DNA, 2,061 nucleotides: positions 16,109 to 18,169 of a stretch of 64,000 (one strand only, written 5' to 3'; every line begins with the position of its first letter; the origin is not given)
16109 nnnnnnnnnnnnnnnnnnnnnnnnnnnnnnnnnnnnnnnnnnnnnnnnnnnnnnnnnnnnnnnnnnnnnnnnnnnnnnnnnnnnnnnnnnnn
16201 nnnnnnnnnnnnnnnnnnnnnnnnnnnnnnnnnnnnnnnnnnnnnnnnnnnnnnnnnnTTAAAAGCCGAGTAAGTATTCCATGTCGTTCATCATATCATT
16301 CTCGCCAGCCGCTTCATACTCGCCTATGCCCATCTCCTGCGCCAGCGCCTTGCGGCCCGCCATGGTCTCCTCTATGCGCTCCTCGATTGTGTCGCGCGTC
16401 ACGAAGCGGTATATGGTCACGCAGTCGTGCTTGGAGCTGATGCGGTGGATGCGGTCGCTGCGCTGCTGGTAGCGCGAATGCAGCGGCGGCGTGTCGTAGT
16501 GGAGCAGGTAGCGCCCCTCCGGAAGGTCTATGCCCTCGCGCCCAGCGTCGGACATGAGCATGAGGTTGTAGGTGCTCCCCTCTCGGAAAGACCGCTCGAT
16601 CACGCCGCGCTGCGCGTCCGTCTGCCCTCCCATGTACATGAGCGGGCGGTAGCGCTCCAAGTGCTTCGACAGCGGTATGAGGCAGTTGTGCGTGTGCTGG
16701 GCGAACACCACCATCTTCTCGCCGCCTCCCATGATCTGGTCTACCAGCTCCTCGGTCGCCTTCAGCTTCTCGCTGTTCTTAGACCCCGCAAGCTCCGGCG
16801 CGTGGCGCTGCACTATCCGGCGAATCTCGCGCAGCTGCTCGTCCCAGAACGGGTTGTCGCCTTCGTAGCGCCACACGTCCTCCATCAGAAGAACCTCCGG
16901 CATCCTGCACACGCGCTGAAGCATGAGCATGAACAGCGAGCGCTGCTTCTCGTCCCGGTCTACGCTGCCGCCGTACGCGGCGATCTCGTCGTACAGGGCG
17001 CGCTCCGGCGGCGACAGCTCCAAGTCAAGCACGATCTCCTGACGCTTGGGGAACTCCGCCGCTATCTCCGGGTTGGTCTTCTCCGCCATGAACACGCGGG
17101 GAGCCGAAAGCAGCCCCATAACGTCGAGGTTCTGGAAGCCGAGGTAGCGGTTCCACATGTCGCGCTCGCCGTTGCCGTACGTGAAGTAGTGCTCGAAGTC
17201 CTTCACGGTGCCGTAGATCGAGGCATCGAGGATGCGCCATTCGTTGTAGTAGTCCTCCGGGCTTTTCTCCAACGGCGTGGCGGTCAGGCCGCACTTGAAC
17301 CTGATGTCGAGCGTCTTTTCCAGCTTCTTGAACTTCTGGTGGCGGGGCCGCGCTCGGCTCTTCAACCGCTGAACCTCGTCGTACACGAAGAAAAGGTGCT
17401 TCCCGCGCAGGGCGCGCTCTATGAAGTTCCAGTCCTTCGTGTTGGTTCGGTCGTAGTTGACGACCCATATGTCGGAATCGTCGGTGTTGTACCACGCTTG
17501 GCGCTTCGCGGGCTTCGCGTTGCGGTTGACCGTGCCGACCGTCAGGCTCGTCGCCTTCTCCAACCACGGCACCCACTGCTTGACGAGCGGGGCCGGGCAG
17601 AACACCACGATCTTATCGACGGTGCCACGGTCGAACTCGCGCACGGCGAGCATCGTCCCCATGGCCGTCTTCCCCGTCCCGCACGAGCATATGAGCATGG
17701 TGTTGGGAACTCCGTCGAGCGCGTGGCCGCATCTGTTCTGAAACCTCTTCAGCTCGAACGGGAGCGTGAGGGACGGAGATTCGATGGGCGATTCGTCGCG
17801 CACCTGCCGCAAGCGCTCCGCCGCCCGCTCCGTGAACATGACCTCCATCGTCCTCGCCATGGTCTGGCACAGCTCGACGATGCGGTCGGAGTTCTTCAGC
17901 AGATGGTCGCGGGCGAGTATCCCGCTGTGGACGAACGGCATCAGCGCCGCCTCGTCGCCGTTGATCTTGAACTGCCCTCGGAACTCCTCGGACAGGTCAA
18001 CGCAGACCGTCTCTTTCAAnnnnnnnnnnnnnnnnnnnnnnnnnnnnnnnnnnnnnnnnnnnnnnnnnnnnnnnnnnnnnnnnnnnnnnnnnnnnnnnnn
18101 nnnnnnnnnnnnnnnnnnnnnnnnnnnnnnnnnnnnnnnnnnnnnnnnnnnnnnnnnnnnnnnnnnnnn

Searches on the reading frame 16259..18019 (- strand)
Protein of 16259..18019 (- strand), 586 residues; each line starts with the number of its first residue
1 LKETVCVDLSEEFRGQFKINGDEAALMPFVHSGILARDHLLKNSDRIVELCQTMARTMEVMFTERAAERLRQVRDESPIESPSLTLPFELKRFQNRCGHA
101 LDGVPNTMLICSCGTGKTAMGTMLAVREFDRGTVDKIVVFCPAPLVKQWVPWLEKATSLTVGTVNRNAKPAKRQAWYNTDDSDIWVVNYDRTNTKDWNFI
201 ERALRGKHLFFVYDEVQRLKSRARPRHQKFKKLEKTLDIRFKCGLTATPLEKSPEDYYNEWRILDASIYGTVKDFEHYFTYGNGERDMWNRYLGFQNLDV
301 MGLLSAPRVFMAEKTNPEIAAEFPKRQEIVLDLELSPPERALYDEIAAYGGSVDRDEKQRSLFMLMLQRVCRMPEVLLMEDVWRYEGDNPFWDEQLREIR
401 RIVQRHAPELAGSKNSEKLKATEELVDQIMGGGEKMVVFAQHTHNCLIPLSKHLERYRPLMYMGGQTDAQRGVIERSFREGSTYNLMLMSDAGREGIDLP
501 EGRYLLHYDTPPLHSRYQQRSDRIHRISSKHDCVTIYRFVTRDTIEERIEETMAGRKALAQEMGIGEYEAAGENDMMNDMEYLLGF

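Call 12: search_protein_families(library=pfam, proteins=[window:16259-18019:-], max_evalue=0.001)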
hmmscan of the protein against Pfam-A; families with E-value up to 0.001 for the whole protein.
window:16259-18019:- (586 aa): 6 families
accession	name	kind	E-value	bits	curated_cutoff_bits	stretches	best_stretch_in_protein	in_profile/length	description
PF00271.37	Helicase_C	-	1.6e-14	54.6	23.5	1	423-527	7-109/110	Helicase conserved C-terminal domain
PF00176.29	SNF2-rel_dom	-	2.9e-13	50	24.9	1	112-372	25-286/290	SNF2-related domain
PF04851.21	ResIII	-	2e-10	41.3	22.5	1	105-249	24-162/164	Type III restriction enzyme, res subunit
PF16203.11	ERCC3_RAD25_C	-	7.7e-07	29.1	27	1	413-546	40-174/248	ERCC3/RAD25/XPB C-terminal helicase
PF00270.35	DEAD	-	2.8e-06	27.6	26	1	97-253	7-163/167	DEAD/DEAH box helicase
PF02562.22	PhoH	-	0.00077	19.4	27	0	94-143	9-58/205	PhoH-like protein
